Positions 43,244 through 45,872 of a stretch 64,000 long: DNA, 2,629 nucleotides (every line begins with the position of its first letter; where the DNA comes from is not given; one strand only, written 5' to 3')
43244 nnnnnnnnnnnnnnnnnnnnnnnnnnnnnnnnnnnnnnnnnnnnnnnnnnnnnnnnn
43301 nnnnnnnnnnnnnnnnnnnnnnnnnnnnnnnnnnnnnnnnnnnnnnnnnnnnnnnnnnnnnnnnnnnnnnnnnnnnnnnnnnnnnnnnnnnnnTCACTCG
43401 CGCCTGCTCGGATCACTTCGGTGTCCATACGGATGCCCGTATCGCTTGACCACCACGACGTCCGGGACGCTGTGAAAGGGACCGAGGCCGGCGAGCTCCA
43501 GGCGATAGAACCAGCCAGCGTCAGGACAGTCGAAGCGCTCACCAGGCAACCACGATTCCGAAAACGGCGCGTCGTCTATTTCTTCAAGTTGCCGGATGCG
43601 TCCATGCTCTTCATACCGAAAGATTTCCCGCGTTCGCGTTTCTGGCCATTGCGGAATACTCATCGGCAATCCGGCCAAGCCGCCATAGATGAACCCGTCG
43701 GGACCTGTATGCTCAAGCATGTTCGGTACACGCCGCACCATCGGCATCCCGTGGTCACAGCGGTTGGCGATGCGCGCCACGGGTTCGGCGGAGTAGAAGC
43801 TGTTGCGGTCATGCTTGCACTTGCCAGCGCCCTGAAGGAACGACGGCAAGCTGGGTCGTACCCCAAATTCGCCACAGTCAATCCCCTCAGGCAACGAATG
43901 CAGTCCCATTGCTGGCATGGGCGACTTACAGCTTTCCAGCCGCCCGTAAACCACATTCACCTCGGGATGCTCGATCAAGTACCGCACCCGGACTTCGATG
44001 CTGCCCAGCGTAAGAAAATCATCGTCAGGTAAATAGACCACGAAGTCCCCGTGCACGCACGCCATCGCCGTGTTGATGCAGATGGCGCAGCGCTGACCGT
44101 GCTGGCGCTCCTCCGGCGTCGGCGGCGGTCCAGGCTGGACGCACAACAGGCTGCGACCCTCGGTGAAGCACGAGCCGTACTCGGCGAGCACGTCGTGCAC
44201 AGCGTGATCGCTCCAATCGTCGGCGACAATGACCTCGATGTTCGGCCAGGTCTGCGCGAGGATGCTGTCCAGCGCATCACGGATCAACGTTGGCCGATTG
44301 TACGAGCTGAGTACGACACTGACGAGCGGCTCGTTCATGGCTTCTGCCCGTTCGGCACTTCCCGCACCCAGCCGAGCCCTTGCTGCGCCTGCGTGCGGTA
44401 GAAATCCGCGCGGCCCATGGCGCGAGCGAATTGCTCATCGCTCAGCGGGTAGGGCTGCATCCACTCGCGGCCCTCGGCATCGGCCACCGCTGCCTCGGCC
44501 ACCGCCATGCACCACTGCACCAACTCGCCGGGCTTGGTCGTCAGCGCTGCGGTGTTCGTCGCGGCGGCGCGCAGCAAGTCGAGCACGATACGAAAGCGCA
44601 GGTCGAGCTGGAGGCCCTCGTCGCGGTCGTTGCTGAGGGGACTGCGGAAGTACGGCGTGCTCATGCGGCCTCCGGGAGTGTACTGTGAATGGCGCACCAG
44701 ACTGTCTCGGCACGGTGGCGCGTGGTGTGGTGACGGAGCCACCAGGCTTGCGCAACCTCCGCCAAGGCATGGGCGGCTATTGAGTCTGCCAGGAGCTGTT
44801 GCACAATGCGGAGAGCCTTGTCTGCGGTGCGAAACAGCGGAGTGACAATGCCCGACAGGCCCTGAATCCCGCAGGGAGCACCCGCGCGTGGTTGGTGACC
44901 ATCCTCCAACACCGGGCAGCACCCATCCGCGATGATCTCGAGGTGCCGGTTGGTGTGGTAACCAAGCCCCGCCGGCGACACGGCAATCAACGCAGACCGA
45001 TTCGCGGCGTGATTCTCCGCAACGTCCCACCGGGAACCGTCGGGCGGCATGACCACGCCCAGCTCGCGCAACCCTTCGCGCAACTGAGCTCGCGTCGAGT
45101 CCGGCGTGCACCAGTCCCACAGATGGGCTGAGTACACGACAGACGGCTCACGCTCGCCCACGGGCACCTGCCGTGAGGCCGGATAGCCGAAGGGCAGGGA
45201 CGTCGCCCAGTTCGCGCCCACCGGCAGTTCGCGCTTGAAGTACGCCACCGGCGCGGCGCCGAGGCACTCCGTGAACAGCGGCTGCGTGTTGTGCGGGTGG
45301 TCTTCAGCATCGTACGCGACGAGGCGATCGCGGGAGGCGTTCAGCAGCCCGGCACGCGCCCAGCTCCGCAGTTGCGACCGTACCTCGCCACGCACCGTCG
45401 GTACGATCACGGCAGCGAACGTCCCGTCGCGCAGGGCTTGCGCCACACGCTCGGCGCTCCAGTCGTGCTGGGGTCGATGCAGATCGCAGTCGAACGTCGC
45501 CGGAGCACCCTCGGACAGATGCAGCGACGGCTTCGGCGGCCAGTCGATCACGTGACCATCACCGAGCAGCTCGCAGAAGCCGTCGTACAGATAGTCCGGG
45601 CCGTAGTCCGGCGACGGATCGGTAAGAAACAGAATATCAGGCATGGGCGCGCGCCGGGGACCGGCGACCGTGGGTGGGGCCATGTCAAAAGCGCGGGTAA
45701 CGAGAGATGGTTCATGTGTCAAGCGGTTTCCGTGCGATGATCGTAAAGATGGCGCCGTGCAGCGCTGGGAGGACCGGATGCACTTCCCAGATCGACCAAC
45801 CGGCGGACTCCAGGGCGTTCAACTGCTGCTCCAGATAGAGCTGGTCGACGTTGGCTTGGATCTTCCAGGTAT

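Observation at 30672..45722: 15-kb phage-borne glycan biosynthesis/decoration island with an unusual enzyme complement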

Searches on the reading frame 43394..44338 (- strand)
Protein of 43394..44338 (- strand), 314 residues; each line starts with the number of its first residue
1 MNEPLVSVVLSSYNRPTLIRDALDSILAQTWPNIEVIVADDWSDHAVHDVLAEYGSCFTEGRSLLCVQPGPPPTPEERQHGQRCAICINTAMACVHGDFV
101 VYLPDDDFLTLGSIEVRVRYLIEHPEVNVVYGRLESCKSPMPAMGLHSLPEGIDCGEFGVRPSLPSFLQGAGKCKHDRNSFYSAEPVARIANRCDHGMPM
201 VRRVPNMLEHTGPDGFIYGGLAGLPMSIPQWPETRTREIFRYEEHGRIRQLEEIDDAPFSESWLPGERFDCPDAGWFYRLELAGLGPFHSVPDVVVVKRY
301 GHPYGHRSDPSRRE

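Call 6: search_protein_families(library=pfam, proteins=[window:43394-44338:-], max_evalue=0.01)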
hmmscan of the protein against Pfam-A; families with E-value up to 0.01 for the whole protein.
window:43394-44338:- (314 aa): 2 families
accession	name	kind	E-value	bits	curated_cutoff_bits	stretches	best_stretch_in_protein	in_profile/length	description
PF00535.33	Glycos_transf_2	-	1.3e-15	58.2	23.3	1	7-135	1-117/168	Glycosyl transferase family 2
PF13641.12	Glyco_tranf_2_3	-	3.4e-05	24.4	27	1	6-135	3-124/230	Glycosyltransferase like family 2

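Call 10: search_protein_families(library=phrogs, proteins=[window:43394-44338:-], max_evalue=0.001)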
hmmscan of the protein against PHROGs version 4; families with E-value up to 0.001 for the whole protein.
window:43394-44338:- (314 aa): 0 families

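Call 19: search_protein_families(library=ncbifam, proteins=[window:43394-44338:-], max_evalue=0.001)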
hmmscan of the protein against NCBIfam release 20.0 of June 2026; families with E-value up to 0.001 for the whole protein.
window:43394-44338:- (314 aa): 10 families
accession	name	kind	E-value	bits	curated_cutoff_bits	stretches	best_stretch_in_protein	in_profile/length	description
NF050050.1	ProtGlycPglI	equivalog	6.7e-10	38.8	500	1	4-118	2-105/306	GalNAc(5)-diNAcBac-PP-undecaprenol beta-1,3-glucosyltransferase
NF038299.1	EPS_HpsN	equivalog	5.7e-09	35.4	425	1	4-134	1-119/317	hormogonium polysaccharide biosynthesis glycosyltransferase HpsN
NF047683.1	TeichurnBiosyTuaG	equivalog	6.1e-09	35.9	400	1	2-123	4-113/252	teichuronic acid biosynthesis protein TuaG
NF053739.1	GlytfEpsEBac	equivalog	6.5e-08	31.9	450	1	4-130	1-116/265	glycosyltransferase EpsE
TIGR04440.1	glyco_TIGR04440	domain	8.6e-08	32.2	70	1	6-136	2-121/215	TIGR00180 family glycosyltransferase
NF007482.0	PRK10073.1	equivalog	8.7e-07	28.2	423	1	3-107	5-96/334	glycosyltransferase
TIGR03937.1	PgaC_IcaA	equivalog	9.1e-07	28.2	422.3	1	3-132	44-161/407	poly-beta-1,6-N-acetyl-D-glucosamine synthase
NF041875.1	EPS_EpsD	equivalog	3.4e-06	26.7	370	1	6-136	1-118/325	exopolysaccharide biosynthesis glycosyltransferase EpsD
NF007453.0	PRK10018.1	equivalog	0.00012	21.9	382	1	2-111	4-101/280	colanic acid biosynthesis glycosyltransferase WcaA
TIGR04017.1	WcaA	equivalog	0.00012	21.8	495.75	1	2-109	3-98/279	colanic acid biosynthesis glycosyltransferase WcaA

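Call 94: search_dna_similar(query=window:43394-44338:-, collection=phages, mode=protein, max_rows=15, max_evalue=0.001)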
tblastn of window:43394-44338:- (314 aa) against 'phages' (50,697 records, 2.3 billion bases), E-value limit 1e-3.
Records with a match: 28; places in all: 28; records where one place covers at least 80% of the query: 0.
Best place of each record, by identity: <60% 28.
By first word of the organism name: Bacteriophage 9; Bacillus 8; Acinetobacter 4; Listeria 3; Enterococcus 2; Staphylococcus 2.
By host as written in the record: - 14; Bacillus subtilis 4; Listeria monocytogenes 3; Bacillus subtilis BEST7003 2; Staphylococcus aureus 2; Enterococcus faecalis 1; Bacillus sp. 1; Rosselomorea vietnamensis FJAT-46955 1.
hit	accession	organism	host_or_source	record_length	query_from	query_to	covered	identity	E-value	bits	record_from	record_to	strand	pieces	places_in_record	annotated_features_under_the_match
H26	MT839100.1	Bacteriophage sp.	human fecal samples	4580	1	163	52%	25.2%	5e-5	51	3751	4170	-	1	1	record has no annotation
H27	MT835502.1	Bacteriophage sp.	human fecal samples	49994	3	130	41%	31.3%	1e-8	62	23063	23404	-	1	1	record has no annotation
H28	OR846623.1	Enterococcus phage Efs 1-1-1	Enterococcus faecalis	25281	3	132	41%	29.5%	4e-7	57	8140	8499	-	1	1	record has no annotation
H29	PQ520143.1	Enterococcus phage IME_EF3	-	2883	4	132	41%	29.8%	5e-7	57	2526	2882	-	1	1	record has no annotation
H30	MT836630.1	Bacteriophage sp.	human fecal samples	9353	6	148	46%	25.9%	4e-5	51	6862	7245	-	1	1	record has no annotation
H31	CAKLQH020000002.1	Acinetobacter phage MD-2021a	not known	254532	5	133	41%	27.7%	4e-4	48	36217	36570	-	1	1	wbtE: glycosyltransferase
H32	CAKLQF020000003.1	Acinetobacter phage MD-2021a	not known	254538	5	133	41%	27.7%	4e-4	48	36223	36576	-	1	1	wbtE: glycosyltransferase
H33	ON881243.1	Bacillus phage PK-3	Bacillus sp.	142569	4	107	33%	31.7%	2e-5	52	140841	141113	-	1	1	glycosyltransferase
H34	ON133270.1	Bacillus phage 2S-4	Rosselomorea vietnamensis FJAT-46955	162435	4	107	33%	31.7%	2e-5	52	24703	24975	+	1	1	none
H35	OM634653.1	Bacillus phage vB_BsuS_PJN02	Bacillus subtilis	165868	4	107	33%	31.7%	2e-5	52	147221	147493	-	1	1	glycosyltransferase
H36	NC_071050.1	Bacillus phage vB_BsuS_PJN02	Bacillus subtilis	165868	4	107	33%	31.7%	2e-5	52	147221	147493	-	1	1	glycosyltransferase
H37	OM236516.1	Bacillus phage FADO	Bacillus subtilis BEST7003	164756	4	107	33%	31.7%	4e-5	51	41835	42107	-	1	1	glycosyltransferase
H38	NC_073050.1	Bacillus phage FADO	Bacillus subtilis BEST7003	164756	4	107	33%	31.7%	4e-5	51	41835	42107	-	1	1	glycosyltransferase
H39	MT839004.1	Bacteriophage sp.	human fecal samples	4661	1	119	38%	27.7%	4e-5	51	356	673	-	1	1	record has no annotation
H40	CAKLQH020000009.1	Acinetobacter phage MD-2021a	not known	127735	3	130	41%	25.8%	9e-8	59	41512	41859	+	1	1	wbgO: glycosyltransferase WbgO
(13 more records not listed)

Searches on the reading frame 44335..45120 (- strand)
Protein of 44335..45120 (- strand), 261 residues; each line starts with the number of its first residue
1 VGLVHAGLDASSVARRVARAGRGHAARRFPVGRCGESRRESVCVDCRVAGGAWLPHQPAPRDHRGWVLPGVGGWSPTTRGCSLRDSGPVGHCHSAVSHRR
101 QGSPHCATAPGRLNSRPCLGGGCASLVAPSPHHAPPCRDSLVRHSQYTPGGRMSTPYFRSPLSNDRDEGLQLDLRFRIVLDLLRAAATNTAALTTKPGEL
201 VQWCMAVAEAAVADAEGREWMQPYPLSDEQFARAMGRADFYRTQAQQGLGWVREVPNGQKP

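Call 7: search_protein_families(library=pfam, proteins=[window:44335-45120:-], max_evalue=0.01)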
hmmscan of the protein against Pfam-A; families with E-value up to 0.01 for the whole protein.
window:44335-45120:- (261 aa): 0 families

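Call 10: search_protein_families(library=phrogs, proteins=[window:44335-45120:-], max_evalue=0.001)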
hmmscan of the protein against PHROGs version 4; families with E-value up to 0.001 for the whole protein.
window:44335-45120:- (261 aa): 0 families

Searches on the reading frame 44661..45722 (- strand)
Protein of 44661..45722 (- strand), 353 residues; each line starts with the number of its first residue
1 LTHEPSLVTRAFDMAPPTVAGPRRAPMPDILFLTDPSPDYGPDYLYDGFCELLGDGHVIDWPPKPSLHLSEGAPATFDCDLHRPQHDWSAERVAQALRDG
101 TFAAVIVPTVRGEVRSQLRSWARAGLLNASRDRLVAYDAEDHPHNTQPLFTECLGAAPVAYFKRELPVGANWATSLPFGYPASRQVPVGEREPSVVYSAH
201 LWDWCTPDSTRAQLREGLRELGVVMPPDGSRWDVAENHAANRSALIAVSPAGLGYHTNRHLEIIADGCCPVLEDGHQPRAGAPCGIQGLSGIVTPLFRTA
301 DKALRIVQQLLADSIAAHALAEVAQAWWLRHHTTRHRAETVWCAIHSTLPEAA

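Call 7: search_protein_families(library=pfam, proteins=[window:44661-45722:-], max_evalue=0.01)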
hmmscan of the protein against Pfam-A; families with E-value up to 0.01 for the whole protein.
window:44661-45722:- (353 aa): 1 family
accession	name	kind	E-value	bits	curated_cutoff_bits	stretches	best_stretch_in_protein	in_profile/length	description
PF13524.12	Glyco_trans_1_2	-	9.1e-06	26.1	25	1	241-340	44-141/144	Glycosyl transferase-like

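Call 10: search_protein_families(library=phrogs, proteins=[window:44661-45683:-], max_evalue=0.001)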
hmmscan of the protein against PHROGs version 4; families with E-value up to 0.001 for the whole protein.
window:44661-45683:- (340 aa): 0 families
